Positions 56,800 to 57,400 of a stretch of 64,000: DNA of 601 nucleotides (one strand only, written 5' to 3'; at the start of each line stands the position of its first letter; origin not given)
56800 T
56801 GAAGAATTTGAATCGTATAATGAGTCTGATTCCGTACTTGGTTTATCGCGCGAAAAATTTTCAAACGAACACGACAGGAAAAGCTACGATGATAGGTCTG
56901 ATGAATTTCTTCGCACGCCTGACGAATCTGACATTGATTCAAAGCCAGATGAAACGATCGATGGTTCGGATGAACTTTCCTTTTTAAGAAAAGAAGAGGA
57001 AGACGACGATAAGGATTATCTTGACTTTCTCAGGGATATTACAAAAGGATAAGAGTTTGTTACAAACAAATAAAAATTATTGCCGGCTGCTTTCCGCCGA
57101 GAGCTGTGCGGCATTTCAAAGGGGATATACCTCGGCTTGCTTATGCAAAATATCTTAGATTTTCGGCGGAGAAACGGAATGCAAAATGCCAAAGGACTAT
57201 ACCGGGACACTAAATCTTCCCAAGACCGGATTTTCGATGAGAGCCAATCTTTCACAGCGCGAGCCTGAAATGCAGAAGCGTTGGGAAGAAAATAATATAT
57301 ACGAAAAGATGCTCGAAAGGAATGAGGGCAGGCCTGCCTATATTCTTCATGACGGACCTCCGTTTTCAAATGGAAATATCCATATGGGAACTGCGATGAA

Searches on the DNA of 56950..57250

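Call 81: search_rna_families(source=window, start=56950, end=57250, threshold=evalue, max_evalue=1)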
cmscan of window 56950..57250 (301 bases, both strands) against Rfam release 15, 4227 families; matches with E-value up to 1: 1.
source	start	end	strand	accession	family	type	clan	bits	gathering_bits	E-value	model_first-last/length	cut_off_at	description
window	56970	57064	+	RF02942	Clostridiales-3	Gene; sRNA;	-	12.7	103.4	0.24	1-264/264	no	Clostridiales-3 RNA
